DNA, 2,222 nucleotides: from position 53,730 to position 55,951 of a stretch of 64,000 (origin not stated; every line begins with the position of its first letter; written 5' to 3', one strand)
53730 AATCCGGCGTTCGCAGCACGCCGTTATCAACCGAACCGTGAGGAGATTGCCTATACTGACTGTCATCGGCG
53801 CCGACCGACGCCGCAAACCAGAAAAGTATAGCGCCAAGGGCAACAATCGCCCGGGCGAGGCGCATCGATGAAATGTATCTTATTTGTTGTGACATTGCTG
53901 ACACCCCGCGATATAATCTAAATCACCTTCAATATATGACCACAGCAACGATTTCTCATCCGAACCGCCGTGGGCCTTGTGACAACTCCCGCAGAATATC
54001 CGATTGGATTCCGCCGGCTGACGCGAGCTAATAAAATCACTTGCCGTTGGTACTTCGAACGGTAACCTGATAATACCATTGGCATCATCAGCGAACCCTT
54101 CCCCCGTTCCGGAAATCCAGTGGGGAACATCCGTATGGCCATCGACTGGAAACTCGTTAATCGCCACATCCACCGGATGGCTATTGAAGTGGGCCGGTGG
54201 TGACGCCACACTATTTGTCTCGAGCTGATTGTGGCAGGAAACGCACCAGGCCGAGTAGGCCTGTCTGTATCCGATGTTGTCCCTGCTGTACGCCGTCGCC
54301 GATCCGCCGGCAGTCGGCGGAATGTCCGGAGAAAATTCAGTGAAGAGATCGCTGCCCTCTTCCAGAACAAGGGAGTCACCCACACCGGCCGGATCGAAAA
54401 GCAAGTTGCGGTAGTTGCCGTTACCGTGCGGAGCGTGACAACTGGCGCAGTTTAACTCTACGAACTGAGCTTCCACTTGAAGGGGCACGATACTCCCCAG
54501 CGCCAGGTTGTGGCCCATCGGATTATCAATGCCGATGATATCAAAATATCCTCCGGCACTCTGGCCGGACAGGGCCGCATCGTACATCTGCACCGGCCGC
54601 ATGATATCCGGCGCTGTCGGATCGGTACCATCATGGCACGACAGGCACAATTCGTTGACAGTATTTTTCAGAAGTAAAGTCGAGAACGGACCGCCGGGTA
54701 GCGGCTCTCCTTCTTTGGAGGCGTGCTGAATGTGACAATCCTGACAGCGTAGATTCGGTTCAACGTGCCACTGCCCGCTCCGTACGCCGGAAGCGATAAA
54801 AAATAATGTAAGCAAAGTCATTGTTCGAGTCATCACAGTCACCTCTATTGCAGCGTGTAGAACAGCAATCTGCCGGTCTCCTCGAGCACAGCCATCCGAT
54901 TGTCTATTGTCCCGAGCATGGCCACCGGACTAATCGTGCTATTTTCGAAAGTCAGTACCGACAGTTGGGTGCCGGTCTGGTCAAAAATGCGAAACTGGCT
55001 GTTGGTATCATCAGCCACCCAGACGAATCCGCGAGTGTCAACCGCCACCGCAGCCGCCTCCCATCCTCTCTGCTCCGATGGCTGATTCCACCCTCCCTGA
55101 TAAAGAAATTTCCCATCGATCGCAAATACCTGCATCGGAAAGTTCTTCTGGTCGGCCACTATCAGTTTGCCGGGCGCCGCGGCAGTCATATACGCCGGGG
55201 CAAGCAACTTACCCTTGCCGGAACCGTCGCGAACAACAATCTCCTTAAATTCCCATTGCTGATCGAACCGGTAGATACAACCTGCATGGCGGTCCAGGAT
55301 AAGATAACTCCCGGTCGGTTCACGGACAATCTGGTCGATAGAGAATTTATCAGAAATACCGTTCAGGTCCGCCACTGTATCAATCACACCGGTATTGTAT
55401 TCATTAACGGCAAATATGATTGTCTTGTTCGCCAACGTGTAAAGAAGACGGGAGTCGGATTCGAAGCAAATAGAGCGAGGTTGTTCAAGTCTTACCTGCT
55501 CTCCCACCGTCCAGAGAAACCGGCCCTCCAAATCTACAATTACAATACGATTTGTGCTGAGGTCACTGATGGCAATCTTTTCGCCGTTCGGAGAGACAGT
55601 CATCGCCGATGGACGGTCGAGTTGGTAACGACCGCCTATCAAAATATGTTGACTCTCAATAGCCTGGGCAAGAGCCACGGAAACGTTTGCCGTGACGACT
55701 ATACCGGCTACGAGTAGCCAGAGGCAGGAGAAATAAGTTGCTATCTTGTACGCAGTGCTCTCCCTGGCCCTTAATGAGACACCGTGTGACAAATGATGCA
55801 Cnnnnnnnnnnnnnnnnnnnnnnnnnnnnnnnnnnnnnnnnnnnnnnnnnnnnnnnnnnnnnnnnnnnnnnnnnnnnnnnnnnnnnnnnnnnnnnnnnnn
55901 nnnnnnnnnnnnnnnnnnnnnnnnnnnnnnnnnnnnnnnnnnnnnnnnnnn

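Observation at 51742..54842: Second OmcS-like hexaheme and an expanded 12-14-heme relative with a CX7CH replacing a canonical heme site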

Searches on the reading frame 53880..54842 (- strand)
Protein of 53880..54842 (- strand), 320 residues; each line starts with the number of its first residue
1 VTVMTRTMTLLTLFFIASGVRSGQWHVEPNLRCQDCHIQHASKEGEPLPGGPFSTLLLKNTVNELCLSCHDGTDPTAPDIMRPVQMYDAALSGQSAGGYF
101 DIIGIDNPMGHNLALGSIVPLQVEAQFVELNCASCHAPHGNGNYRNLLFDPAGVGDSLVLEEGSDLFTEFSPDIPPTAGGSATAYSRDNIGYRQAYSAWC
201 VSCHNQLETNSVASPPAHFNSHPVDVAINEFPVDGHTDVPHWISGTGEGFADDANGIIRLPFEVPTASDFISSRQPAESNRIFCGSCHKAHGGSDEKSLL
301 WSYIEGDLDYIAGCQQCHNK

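Call 5: search_protein_families(library=pfam, proteins=[window:53880-54842:-], max_evalue=0.01)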
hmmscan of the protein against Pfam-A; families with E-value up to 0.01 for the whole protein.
window:53880-54842:- (320 aa): 7 families
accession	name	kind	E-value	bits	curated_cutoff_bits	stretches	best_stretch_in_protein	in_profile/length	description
PF09699.15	Paired_CXXCH_1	-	1.1e-17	63.8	20.6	2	33-73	9-39/41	Doubled CXXCH motif (Paired_CXXCH_1)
PF14522.11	Cytochrome_C7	-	1.8e-10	40.9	24.8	1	23-74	5-52/67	Cytochrome c7 and related cytochrome c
PF14537.11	Cytochrom_c3_2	-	6.4e-06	27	25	0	26-75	2-38/79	Cytochrome c3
PF13442.11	Cytochrome_CBB3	-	1.9e-05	25.3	27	0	126-151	9-25/68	Cytochrome C oxidase, cbb3-type, subunit III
PF03264.19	Cytochrom_NNT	-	0.00068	19.8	24.1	0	279-318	34-72/174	NapC/NirT cytochrome c family, N-terminal region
PF22113.1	Mtrc-MtrF_II-IV_dom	-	0.00088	19.3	30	0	29-80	80-137/176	Outer membrane cytochrome MtrC/MtrF-like, domains II/IV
PF22678.1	Cytochrom_c_NrfB-like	-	0.0022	18.9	27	0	280-296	57-73/89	Cytochrome c-type protein NrfB-like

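Call 6: search_protein_families(library=ncbifam, proteins=[window:53880-54842:-], max_evalue=0.01)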
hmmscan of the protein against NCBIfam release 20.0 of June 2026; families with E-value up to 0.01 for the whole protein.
window:53880-54842:- (320 aa): 6 families
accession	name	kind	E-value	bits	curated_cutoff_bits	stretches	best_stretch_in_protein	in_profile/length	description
TIGR01905.1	paired_CXXCH_1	subfamily_domain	2.2e-11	43.5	25.2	1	32-72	8-38/41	doubled CXXCH domain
TIGR03508.1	decahem_SO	subfamily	3e-10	40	192.2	0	29-71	142-175/258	DmsE family decaheme c-type cytochrome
NF041028.1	decahem_GSU2203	exception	5.6e-10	38.9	325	1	28-71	172-208/317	GSU2203 family decaheme c-type cytochrome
TIGR03153.1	cytochr_NrfH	equivalog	0.00075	19.6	134.2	0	30-41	52-63/138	cytochrome c nitrite reductase small subunit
TIGR03507.1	decahem_SO1788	subfamily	0.0011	17.5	209.3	0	23-79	261-311/672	OmcA/MtrC family decaheme c-type cytochrome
NF045722.1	c3_cytochr_TmcA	equivalog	0.0022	17.9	114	0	277-319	76-111/125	acidic tetraheme cytochrome c3 TmcA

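Call 7: search_solved_structures(query=window:53880-54842:-, max_evalue=1, show_alignments=2)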
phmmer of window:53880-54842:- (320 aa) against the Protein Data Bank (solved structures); distinct sequences matched with E-value up to 1: 1.
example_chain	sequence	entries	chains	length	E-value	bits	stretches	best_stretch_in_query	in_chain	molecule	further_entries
6ef8_A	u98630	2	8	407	0.00031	23.3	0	173-212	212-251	C-type cytochrome OmcS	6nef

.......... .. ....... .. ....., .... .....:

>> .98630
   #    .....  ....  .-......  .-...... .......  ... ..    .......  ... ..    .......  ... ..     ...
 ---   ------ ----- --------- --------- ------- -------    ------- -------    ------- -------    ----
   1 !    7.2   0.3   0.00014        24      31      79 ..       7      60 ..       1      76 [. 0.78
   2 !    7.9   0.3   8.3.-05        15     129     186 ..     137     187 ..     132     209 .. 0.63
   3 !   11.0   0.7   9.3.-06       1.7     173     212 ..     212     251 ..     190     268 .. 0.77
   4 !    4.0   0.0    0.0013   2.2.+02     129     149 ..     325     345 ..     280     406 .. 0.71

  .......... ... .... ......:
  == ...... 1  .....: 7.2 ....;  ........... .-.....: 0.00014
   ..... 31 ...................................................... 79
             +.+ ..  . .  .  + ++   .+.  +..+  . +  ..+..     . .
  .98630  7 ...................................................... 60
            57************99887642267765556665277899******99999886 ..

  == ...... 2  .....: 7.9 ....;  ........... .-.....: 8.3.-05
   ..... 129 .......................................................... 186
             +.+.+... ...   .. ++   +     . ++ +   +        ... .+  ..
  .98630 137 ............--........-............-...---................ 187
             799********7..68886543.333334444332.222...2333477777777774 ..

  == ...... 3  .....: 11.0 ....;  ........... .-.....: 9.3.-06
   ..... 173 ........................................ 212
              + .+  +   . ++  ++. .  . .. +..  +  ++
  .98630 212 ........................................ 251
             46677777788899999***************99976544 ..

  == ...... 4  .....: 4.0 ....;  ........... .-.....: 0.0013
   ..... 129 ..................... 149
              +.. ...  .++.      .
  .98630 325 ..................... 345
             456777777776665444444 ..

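Call 17: find_homologous_proteins(query=window:53880-54842:-, max_evalue=0.001)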
Query window:53880-54842:- (320 aa): 273 proteins with E <= 0.001 among 1182 candidates; the best 120 are listed.
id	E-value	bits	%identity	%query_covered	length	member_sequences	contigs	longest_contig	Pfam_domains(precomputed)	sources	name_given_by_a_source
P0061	2.8e-218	742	100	98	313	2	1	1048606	PF09699.16,PF14537.12,PF13442.12,PF14522.12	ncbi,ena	-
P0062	6.1e-168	576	77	94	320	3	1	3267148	PF09699.16,PF13442.12,PF14522.12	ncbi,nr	ncbi:MAG: hypothetical protein JSU74_08870 [Candidatus Zixiibacteriota bacterium]|nr:MAG: hypothetic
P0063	1.5e-165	568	73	100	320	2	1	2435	PF09699.16,PF14522.12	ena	-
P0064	2.9e-163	561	71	98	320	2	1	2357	PF09699.16,PF14522.12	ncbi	-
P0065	2.0e-162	558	71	99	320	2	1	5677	PF09699.16,PF14522.12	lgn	-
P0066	3.1e-157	541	70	96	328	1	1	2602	PF09699.16,PF14522.12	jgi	jgi:Zn-finger protein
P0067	1.7e-155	535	69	97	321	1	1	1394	PF09699.16,PF14537.12,PF13442.12,PF14522.12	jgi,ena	-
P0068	1.3e-149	516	70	93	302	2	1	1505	PF09699.16,PF14537.12,PF13442.12,PF14522.12,PF22113.2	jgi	jgi:mono/diheme cytochrome c family protein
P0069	5.3e-144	498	74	85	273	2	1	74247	PF09699.16,PF13442.12,PF14522.12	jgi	-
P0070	4.2e-131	455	59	98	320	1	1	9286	PF09699.16,PF14537.12,PF14522.12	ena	-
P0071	2.6e-130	453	62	93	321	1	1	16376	PF09699.16,PF14537.12,PF14522.12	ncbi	-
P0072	3.2e-130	452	57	100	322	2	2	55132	PF09699.16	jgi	-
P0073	1.1e-129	451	56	98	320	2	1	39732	PF09699.16,PF14537.12,PF03264.20,PF14522.12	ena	-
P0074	4.9e-129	448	58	99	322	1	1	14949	PF09699.16,PF14522.12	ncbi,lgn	ncbi:MAG: cytochrome c3 family protein [Candidatus Zixiibacteriota bacterium]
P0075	5.9e-129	448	59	99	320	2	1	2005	PF09699.16,PF14522.12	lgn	-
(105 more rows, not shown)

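Call 31: predict_structure(alignment_id=A2)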
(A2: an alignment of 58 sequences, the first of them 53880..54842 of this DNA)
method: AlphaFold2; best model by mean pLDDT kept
length: 320 residues; sequences in the alignment: 58
mean_pLDDT: 81.4   pTM: 0.77
mean pLDDT of the five models: 81.4, 76.3, 75.6, 70.2, 66.4
residues with pLDDT >= 90: 125; 70-90: 140; 50-70: 17; < 50: 38
segments of 3 or more residues with pLDDT < 50: 20-57
pLDDT, mean of each block of 10 residues (from residue 1): 91 74 41 38 43 49 84 86 88 85 83 88 90 85 88 88 95 85 92 93 89 76 85 81 96 93 97 97 89 67 78 90
secondary structure, 60 per line:
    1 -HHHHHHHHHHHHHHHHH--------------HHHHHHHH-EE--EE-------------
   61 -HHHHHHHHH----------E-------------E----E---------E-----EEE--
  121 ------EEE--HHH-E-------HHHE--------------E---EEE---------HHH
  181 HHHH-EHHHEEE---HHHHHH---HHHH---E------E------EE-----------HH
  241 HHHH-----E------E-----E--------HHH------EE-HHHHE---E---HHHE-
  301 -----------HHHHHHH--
elements in order: H2-18 H33-40 H62-70 E116-118 E127-129 E166-168 H178-184 E190-192 H196-201 H205-208 H239-244 H284-287 H312-318

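Call 35: fold_search(model_id=the predicted structure, library=pdb)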
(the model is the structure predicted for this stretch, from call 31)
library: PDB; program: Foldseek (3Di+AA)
matches with E <= 10: 5; with E <= 0.001: 1
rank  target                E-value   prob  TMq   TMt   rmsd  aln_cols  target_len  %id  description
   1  6ef8_A                4.2e-04  1.00  0.48  0.39   9.1       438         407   17  Cryo-EM of the OmcS nanowires from Geobacter sulfurreducens (released 2019-04-10)
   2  7tfs                  1.8e-01  0.15  0.22  0.33  14.2       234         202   20  Cryo-EM of the OmcE nanowires from Geobacter sulfurreducens (released 2022-05-04)
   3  1lw6_E                7.2e+00  0.00  0.11  0.12  15.8       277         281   13  Crystal Structure of the Complex of Subtilisin BPN' with Chymotrypsin Inhibitor 2 at 1.5 Angstrom Resolution (released 2002-08-21)
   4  2j7a_K                8.1e+00  0.01  0.09  0.07  13.0       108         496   12  Crystal structure of cytochrome c nitrite reductase NrfHA complex from Desulfovibrio vulgaris (released 2006-12-06)
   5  7asm_S                9.8e+00  0.00  0.05  0.12  10.6        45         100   16  Staphylococcus aureus 50S after 30 minutes incubation at 37C (released 2021-11-17)

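Call 74: search_solved_structures(query=A2, max_evalue=0.01, show_alignments=1)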
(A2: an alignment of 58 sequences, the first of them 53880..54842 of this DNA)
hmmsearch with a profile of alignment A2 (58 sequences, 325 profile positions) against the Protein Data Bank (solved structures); distinct sequences matched with E-value up to 0.01: 4.
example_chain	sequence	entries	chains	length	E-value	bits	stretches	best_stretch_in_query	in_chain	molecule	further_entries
6ef8_A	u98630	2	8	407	1.6e-15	60.2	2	169-307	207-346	C-type cytochrome OmcS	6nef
4wjy_A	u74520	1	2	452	0.0019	20.6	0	278-324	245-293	Cytochrome c-552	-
2rf7_A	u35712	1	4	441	0.0028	20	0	280-324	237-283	Cytochrome c-552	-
1gu6_A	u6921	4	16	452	0.0033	19.8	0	278-324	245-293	CYTOCHROME C552 | Cytochrome c-552 | Cytochrome c nitrite reductase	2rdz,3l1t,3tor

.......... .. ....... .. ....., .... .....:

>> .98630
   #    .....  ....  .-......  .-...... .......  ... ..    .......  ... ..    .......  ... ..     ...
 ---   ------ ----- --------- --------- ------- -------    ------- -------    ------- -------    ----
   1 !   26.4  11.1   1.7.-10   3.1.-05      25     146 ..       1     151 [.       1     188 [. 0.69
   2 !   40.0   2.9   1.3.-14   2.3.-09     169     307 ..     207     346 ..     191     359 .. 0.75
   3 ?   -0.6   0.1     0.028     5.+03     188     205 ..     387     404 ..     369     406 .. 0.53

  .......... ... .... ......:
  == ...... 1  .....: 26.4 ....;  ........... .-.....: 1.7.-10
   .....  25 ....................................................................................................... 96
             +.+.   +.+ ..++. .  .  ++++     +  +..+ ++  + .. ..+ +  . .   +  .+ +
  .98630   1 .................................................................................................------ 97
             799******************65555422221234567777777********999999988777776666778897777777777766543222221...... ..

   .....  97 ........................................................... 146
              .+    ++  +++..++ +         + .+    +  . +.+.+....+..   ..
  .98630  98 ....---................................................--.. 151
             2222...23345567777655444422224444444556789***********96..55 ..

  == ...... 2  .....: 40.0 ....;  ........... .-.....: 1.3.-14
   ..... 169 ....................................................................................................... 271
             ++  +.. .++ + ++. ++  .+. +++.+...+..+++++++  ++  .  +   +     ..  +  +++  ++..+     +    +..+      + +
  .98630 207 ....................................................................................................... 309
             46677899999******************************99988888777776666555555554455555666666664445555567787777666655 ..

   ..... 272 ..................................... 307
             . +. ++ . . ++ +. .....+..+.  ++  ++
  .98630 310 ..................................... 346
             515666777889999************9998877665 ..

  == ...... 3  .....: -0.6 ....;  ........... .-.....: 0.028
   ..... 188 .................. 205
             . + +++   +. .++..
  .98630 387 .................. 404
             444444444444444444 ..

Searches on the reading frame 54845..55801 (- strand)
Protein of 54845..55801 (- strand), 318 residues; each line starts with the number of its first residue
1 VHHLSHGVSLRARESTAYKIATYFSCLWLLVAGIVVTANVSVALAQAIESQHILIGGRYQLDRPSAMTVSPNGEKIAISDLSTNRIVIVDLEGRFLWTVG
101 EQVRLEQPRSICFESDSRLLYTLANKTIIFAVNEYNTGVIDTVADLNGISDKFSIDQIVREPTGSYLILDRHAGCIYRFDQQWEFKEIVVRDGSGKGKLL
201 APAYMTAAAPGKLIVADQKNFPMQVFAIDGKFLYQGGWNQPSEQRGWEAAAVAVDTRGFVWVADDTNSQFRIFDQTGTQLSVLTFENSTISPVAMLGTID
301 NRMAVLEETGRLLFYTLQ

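Call 5: search_protein_families(library=pfam, proteins=[window:54845-55801:-], max_evalue=0.01)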
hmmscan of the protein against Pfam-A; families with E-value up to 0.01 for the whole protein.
window:54845-55801:- (318 aa): 2 families
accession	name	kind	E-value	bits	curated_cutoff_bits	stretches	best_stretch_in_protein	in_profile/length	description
PF01436.27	NHL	-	1.3e-06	28.6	20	0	250-273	5-28/28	NHL repeat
PF08450.18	SGL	-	0.0028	17.7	26.3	0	252-299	189-236/246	SMP-30/Gluconolactonase/LRE-like region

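Call 6: search_protein_families(library=ncbifam, proteins=[window:54845-55801:-], max_evalue=0.01)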
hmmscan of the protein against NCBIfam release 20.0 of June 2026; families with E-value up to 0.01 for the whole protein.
window:54845-55801:- (318 aa): 3 families
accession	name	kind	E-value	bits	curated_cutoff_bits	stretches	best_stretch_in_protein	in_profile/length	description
NF035926.1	scyF_NHL_VPEP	equivalog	2.3e-17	63.2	350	2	164-282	163-282/376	scytonemin biosynthesis PEP-CTERM protein ScyF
NF052342.1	hydrazine_BC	exception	1e-05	23.9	1250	1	32-143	8-119/690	hydrazine synthase subunit beta-gamma fusion subunit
NF052340.1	hydrazine_beta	equivalog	0.00038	19.6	560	1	36-123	4-92/372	hydrazine synthase subunit beta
